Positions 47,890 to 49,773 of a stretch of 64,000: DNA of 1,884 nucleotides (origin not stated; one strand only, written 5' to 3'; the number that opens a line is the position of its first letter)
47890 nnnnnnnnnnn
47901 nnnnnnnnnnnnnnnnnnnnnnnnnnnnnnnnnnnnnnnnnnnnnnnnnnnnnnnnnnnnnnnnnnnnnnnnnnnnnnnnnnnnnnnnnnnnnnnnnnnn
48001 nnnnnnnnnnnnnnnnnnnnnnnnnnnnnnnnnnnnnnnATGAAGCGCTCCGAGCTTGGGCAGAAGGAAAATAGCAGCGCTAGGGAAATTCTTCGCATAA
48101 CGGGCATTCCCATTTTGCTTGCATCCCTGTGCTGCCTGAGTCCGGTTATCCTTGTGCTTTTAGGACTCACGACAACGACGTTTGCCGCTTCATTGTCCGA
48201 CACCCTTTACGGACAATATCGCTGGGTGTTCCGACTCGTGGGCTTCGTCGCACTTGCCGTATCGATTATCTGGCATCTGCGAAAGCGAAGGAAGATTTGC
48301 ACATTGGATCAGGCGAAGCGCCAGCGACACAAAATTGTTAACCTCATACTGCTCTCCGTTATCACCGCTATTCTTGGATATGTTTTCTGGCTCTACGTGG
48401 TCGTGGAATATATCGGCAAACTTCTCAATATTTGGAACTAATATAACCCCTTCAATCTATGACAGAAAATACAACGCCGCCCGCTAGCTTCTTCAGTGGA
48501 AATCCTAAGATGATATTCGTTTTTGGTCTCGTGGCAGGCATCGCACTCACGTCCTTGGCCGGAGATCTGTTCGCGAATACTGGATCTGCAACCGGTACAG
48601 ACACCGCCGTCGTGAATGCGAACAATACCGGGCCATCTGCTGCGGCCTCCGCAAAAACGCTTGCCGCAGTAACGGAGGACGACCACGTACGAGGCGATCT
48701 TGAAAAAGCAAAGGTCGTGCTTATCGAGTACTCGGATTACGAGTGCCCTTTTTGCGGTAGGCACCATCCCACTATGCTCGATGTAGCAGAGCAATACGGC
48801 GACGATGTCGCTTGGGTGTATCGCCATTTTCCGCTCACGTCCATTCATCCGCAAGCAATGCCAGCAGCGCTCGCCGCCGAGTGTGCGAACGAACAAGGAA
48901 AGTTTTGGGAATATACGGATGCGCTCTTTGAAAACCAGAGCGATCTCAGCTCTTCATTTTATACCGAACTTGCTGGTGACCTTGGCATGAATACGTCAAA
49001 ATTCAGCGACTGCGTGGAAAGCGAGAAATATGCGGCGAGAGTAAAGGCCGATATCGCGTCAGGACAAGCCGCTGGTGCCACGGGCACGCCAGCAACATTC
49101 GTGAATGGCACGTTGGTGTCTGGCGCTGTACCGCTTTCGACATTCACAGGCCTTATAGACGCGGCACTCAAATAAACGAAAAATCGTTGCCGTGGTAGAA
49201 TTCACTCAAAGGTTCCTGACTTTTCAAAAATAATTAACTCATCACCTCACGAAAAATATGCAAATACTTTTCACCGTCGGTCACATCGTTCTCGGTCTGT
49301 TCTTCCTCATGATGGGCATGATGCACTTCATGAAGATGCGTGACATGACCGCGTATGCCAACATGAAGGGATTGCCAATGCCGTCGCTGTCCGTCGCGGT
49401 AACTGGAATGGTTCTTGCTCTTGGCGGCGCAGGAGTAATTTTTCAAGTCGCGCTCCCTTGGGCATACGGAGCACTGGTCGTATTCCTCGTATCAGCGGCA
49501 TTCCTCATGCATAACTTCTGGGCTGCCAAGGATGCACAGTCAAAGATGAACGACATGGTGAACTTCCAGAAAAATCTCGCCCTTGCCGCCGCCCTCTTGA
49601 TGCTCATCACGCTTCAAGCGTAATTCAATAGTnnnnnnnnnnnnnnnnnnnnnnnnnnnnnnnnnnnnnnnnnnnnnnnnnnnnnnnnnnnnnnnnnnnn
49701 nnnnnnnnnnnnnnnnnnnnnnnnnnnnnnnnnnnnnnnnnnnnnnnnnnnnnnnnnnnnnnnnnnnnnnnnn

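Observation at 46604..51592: Ten-gene co-directional extracytoplasmic thiol-disulfide operon on the island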

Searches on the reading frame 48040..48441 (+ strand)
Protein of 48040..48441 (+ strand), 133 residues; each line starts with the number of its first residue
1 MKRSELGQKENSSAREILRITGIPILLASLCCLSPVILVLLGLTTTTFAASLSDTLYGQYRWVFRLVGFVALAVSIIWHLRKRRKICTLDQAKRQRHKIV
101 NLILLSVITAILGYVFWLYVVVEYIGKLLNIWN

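Call 3: search_protein_families(library=pfam, proteins=[window:48040-48441:+], max_evalue=0.1)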
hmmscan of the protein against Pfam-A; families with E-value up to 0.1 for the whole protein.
window:48040-48441:+ (133 aa): 8 families
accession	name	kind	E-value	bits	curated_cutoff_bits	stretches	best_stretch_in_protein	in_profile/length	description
PF02411.20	MerT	-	1.9e-08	34.8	32.9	1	13-118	6-112/116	MerT mercuric transport protein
PF13687.11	DUF4153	-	0.00054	19.7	27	1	9-124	79-195/373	Domain of unknown function (DUF4153)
PF12263.13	DUF3611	-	0.0015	18.8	27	1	36-129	30-123/175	Protein of unknown function (DUF3611)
PF03458.18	Gly_transporter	-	0.0045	17.3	23.5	0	31-77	22-72/78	Glycine transporter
PF05875.18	Ceramidase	-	0.0056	16.5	32.5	1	33-118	108-184/259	Ceramidase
PF06166.18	DUF979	-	0.0092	15.7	26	1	36-129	101-189/307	Protein of unknown function (DUF979)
PF20403.5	DUF6693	-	0.046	14.4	31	1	81-125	54-97/104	Family of unknown function (DUF6693)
PF14219.11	DUF4328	-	0.051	13.6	27.2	1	48-98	8-58/166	Domain of unknown function (DUF4328)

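Call 4: search_protein_families(library=ncbifam, proteins=[window:48040-48441:+], max_evalue=0.1)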
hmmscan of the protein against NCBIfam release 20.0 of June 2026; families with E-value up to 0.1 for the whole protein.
window:48040-48441:+ (133 aa): 5 families
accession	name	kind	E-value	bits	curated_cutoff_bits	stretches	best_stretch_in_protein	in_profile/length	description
NF010314.2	PRK13751.2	equivalog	1.2e-08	35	150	1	10-114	3-108/116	mercuric ion transporter MerT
NF033560.1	merT_RC607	exception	8.7e-05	22.8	130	1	27-84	15-70/97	mercuric transport protein MerT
NF033556.1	MerTP_fusion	equivalog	0.00029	20.5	180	1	26-116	7-96/186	mercuric transport protein MerTP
NF033480.1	bifunc_MprF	equivalog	0.0097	14.2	600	1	9-122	109-218/841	bifunctional lysylphosphatidylglycerol flippase/synthetase MprF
NF041247.1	UsfY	equivalog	0.079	13.7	100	0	38-91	26-81/95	protein UsfY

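Call 19: find_homologous_proteins(query=window:48040-48441:+)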
Query window:48040-48441:+ (133 aa): 367 proteins with E <= 0.001 among 432 candidates; the best 120 are listed.
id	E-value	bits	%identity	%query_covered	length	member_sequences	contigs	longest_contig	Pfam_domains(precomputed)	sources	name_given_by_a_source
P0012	4.4e-79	281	100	100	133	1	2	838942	PF02411.21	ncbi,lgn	-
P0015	2.4e-67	243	85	100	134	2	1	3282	PF02411.21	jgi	-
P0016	5.4e-66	238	84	100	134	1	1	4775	PF02411.21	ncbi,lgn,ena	-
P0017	8.0e-54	199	67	100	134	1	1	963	PF02411.21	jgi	-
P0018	2.1e-53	198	76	89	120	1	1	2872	PF02411.21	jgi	jgi:hypothetical protein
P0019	2.8e-53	197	66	98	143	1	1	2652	PF02411.21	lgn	-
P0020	3.0e-48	181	65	90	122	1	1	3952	-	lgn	-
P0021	8.3e-46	173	66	89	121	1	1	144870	PF02411.21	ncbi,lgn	-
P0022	1.4e-45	172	60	92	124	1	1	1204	PF02411.21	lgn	-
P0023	1.5e-45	172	61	89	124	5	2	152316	PF02411.21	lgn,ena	-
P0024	4.2e-45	171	62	92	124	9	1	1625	PF02411.21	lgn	-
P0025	7.9e-45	170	65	89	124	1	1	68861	PF02411.21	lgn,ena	-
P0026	1.1e-44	170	61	92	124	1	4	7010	-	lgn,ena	-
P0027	1.5e-44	169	63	79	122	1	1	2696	PF02411.21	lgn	-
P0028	2.3e-44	169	60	89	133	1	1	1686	PF02411.21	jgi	-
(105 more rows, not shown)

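Call 51: search_protein_families(library=pfam, proteins=[L078:7420-7989:+, L078:9147-9569:+, L062:4476-5057:+, L062:10181-10798:+], max_evalue=0.01)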
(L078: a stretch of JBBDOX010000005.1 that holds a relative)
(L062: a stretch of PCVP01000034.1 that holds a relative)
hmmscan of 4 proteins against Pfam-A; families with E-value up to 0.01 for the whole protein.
L078:7420-7989:+ (189 aa): 2 families
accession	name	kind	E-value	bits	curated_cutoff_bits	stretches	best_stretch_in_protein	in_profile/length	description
PF03358.20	FMN_red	-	2.7e-28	98.9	24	1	8-145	2-147/152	NADPH-dependent FMN reductase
PF02525.22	Flavodoxin_2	-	0.0033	17.6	27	1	24-100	19-104/198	Flavodoxin-like fold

L078:9147-9569:+ (140 aa): 1 family
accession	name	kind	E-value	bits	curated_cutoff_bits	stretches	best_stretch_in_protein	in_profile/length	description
PF03479.20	PCC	-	3.5e-29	101.9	25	1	9-121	2-116/117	Plants and Prokaryotes Conserved (PCC) domain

L062:4476-5057:+ (193 aa): 0 families

L062:10181-10798:+ (205 aa): 0 families

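Call 75: search_protein_families(library=ncbifam, proteins=[L053:8396-9844:+, L062:8395-9798:-, L062:13221-14681:+], max_evalue=1e-40)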
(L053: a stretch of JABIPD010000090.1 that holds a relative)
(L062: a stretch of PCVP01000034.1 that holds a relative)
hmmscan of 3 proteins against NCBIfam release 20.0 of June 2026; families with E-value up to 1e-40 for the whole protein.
L053:8396-9844:+ (482 aa): 24 families
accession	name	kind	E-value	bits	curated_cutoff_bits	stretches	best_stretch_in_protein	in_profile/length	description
TIGR01350.1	lipoamide_DH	equivalog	2e-117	392.7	408.8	1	28-480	2-456/461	dihydrolipoyl dehydrogenase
TIGR02053.1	MerA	equivalog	3.9e-107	359.1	454.45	1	28-475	1-450/465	mercury(II) reductase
NF004947.0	PRK06292.2-5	equivalog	1.2e-102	344.2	592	1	27-475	3-455/474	dihydrolipoyl dehydrogenase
NF004776.0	PRK06116.1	equivalog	3.2e-90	303.3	480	1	24-469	1-444/450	glutathione-disulfide reductase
NF004991.0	PRK06370.1-3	subfamily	4.9e-89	299.2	620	1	26-477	34-486/509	FAD-containing oxidoreductase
NF004992.0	PRK06370.1-4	equivalog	6e-89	298.6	629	1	26-471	3-448/459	FAD-containing oxidoreductase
NF004939.0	PRK06292.1-1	equivalog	5e-88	295.8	435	1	25-482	3-462/476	dihydrolipoyl dehydrogenase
NF005884.0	PRK07846.1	equivalog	1.2e-86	291.1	501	1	27-471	3-444/454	mycothione reductase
NF004943.0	PRK06292.2-1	equivalog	7.7e-86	288.7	432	1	27-478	3-455/456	dihydrolipoyl dehydrogenase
NF003585.0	PRK05249.1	equivalog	1.5e-85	287.6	465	1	24-480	3-459/464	Si-specific NAD(P)(+) transhydrogenase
NF004945.0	PRK06292.2-3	equivalog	3e-84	283.5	494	1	28-478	4-452/457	dihydrolipoyl dehydrogenase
TIGR01424.1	gluta_reduc_2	equivalog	4.5e-83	279.3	606.05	1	26-470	1-441/446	glutathione-disulfide reductase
NF010311.1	PRK13748.1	subfamily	5.1e-82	276.5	600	1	23-476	93-546/560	mercury(II) reductase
NF004946.0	PRK06292.2-4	subfamily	1e-81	275.1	634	1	27-479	3-471/487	dihydrolipoyl dehydrogenase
TIGR03452.1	mycothione_red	equivalog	1.2e-76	258.5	635.65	1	27-471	2-445/452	mycothione reductase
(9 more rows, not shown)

L062:8395-9798:- (467 aa): 24 families
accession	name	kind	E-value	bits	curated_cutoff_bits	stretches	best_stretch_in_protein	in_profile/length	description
TIGR02053.1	MerA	equivalog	1.4e-152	509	454.45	1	4-467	1-464/465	mercury(II) reductase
TIGR01350.1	lipoamide_DH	equivalog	6.1e-111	371.4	408.8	1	4-457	2-455/461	dihydrolipoyl dehydrogenase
NF010311.1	PRK13748.1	subfamily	7.4e-109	365.1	600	1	4-466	98-558/560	mercury(II) reductase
NF004991.0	PRK06370.1-3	subfamily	1.8e-99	333.6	620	1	2-460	34-491/509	FAD-containing oxidoreductase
NF004947.0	PRK06292.2-5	equivalog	5.9e-96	322.2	592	1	1-451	1-453/474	dihydrolipoyl dehydrogenase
NF004992.0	PRK06370.1-4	equivalog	8.1e-90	301.4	629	1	2-452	3-451/459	FAD-containing oxidoreductase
NF004776.0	PRK06116.1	equivalog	1e-88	298.3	480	1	2-448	3-445/450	glutathione-disulfide reductase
NF004946.0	PRK06292.2-4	subfamily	3.2e-88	296.6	634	1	1-451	1-465/487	dihydrolipoyl dehydrogenase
NF003585.0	PRK05249.1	equivalog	7.9e-83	278.6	465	1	2-455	5-456/464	Si-specific NAD(P)(+) transhydrogenase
NF005884.0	PRK07846.1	equivalog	5.8e-80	269.1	501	1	1-435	1-429/454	mycothione reductase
NF004943.0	PRK06292.2-1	equivalog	2.6e-78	263.8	432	1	1-456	1-455/456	dihydrolipoyl dehydrogenase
TIGR01424.1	gluta_reduc_2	equivalog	7.6e-78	262.1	606.05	1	4-449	3-442/446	glutathione-disulfide reductase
NF004945.0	PRK06292.2-3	equivalog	8.6e-77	259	494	1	1-452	1-448/457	dihydrolipoyl dehydrogenase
NF041853.1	hythiocyan_redase_MerA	equivalog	3.3e-76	256.9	650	1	1-449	1-434/440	hypothiocyanous acid reductase MerA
NF040477.1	chlor_oxi_RclA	equivalog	1.9e-75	254.2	740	1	1-421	1-405/441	reactive chlorine resistance oxidoreductase RclA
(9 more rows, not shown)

L062:13221-14681:+ (486 aa): 23 families
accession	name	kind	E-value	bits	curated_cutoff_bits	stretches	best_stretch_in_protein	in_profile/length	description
NF004991.0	PRK06370.1-3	subfamily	2e-147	491.8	620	1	5-472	36-503/509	FAD-containing oxidoreductase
TIGR02053.1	MerA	equivalog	4.4e-116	388.6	454.45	1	6-452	2-450/465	mercury(II) reductase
TIGR01350.1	lipoamide_DH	equivalog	1.1e-115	387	408.8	1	5-458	2-457/461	dihydrolipoyl dehydrogenase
NF004947.0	PRK06292.2-5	equivalog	3.9e-113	378.8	592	1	4-453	3-456/474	dihydrolipoyl dehydrogenase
NF004992.0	PRK06370.1-4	equivalog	4.8e-101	338.5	629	1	4-445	4-445/459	FAD-containing oxidoreductase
NF004946.0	PRK06292.2-4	subfamily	9.2e-95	318.2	634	1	4-458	3-473/487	dihydrolipoyl dehydrogenase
NF004776.0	PRK06116.1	equivalog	4.2e-90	302.9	480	1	1-445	1-443/450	glutathione-disulfide reductase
NF004945.0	PRK06292.2-3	equivalog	2.4e-86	290.5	494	1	5-447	4-444/457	dihydrolipoyl dehydrogenase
NF005884.0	PRK07846.1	equivalog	3.4e-86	289.7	501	1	4-437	3-432/454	mycothione reductase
NF003585.0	PRK05249.1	equivalog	7.2e-85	285.3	465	1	2-454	4-456/464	Si-specific NAD(P)(+) transhydrogenase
NF004939.0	PRK06292.1-1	equivalog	2.6e-82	277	435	1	3-445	4-448/476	dihydrolipoyl dehydrogenase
NF005883.0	PRK07845.1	equivalog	2.4e-80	270.8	479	1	5-452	3-456/466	NAD(P)H-quinone dehydrogenase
NF004990.0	PRK06370.1-1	equivalog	8.3e-80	268.7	842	1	4-445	4-445/459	FAD-containing oxidoreductase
NF004943.0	PRK06292.2-1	equivalog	8.1e-78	262.2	432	1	4-452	3-452/456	dihydrolipoyl dehydrogenase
TIGR01424.1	gluta_reduc_2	equivalog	1.1e-77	261.5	606.05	1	3-445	1-439/446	glutathione-disulfide reductase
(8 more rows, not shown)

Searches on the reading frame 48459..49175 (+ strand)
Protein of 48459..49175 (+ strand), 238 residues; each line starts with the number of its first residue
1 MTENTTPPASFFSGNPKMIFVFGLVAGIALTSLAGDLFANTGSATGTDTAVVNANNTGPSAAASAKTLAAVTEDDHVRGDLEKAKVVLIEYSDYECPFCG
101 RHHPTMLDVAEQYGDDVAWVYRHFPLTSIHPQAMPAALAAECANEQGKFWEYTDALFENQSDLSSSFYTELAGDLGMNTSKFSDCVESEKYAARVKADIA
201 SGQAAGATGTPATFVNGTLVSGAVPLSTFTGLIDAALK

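Call 3: search_protein_families(library=pfam, proteins=[window:48459-49175:+], max_evalue=0.1)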
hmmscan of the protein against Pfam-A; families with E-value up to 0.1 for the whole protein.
window:48459-49175:+ (238 aa): 4 families
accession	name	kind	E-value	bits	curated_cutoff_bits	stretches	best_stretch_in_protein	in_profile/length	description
PF13462.12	Thioredoxin_4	-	2.9e-27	96.3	23.2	1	73-235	3-165/165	Thioredoxin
PF01323.26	DSBA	-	9.3e-20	71.7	25.6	2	134-232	89-189/191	DSBA-like thioredoxin domain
PF13098.12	Thioredoxin_2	-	0.00016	22.4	27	1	83-230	4-101/104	Thioredoxin-like domain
PF18400.7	Thioredoxin_12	-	0.012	15.9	26.1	0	63-127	122-185/190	Thioredoxin-like domain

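Call 4: search_protein_families(library=ncbifam, proteins=[window:48459-49175:+], max_evalue=0.1)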
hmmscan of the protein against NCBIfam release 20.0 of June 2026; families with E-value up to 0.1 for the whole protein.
window:48459-49175:+ (238 aa): 7 families
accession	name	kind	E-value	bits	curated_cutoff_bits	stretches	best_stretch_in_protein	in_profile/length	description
NF041057.1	Rcas_1661_fam_Se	equivalog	2.2e-28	99.5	190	1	52-235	58-246/247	Rcas_1661 family thioredoxin-like (seleno)lipoprotein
NF033782.1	lipoprot_Omp28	subfamily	0.00042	19.6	150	1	82-153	35-108/264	Omp28 family outer membrane lipoprotein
NF010288.0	PRK13728.1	subfamily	0.012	15.1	199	1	52-141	41-122/181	F-type conjugal transfer protein TrbB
NF047697.1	ThioredTrxAClost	equivalog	0.023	14.9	140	1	72-119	5-52/105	thioredoxin TrxA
TIGR02738.1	TrbB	equivalog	0.045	13.4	132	1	66-117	32-83/153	type-F conjugative transfer system pilin assembly thiol-disulfide isomerase TrbB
TIGR01840.1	esterase_phb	subfamily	0.054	13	107.85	1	15-95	93-180/213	PHB depolymerase family esterase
TIGR02740.1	TraF-like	hypoth_equivalog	0.096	11.9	232.25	0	62-118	148-203/276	TraF-like protein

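Call 36: search_solved_structures(query=window:48459-49175:+, max_evalue=0.001)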
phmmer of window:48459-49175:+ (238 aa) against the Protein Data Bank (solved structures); distinct sequences matched with E-value up to 0.001: 16.
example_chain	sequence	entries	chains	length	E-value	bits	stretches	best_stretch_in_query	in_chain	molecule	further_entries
3gyk_A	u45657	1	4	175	5.5e-13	52.4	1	84-237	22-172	27kDa outer membrane protein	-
4pwo_A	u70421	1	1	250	6.8e-13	52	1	83-238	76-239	DsbA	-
7unn_A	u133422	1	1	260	8.3e-13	51.8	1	83-238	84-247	Thioredoxin domain-containing protein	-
4pwp_A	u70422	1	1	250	1.1e-12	51.4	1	79-238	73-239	DsbA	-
7uno_A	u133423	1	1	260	2e-11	47.2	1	83-238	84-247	Thioredoxin domain-containing protein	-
4n30_A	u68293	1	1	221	2.2e-11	47.1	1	76-225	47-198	Protein disulfide isomerase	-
6nen_A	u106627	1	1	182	1.9e-10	44.1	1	81-227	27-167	Copper resistance protein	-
6mhh_A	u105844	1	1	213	1.9e-10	44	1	79-227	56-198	Metal resistance protein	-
4xvw_A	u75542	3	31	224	3.3e-10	43.3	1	81-227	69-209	DsbA-like protein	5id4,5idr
3eu3_A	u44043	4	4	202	5.3e-10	42.6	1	82-223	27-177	BdbD | Disulfide bond formation protein D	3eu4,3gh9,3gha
4gxz_A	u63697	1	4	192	7.3e-09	38.9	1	82-234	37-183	Suppression of copper sensitivity protein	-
7rgv_A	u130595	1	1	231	1.3e-08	38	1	85-223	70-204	Thioredoxin domain-containing protein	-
3f4r_A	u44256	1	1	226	3e-08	36.9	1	72-215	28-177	Putative uncharacterized protein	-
3f4s_A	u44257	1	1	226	1.3e-07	34.8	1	72-215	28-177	Putative uncharacterized protein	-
3f4t_A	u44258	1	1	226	7.8e-06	29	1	72-215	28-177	Putative uncharacterized protein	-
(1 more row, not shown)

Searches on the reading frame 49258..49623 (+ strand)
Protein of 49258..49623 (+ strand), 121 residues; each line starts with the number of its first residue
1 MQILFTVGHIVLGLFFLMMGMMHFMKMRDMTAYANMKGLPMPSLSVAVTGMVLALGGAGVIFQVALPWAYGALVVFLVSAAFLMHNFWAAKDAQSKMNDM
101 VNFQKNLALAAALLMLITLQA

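Call 3: search_protein_families(library=pfam, proteins=[window:49258-49623:+], max_evalue=0.1)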
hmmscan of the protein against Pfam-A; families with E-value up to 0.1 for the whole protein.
window:49258-49623:+ (121 aa): 3 families
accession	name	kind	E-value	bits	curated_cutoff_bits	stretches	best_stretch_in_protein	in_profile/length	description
PF07681.17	DoxX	-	8.6e-07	29.9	23.6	1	10-85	7-84/85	DoxX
PF13564.11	DoxX_2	-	0.0068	17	26.3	1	10-85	4-81/103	DoxX-like family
PF05514.17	HR_lesion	-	0.01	16.4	22.6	1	45-118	61-137/138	HR-like lesion-inducing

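Call 4: search_protein_families(library=ncbifam, proteins=[window:49258-49623:+], max_evalue=0.1)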
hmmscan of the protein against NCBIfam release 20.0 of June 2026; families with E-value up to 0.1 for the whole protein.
window:49258-49623:+ (121 aa): 0 families
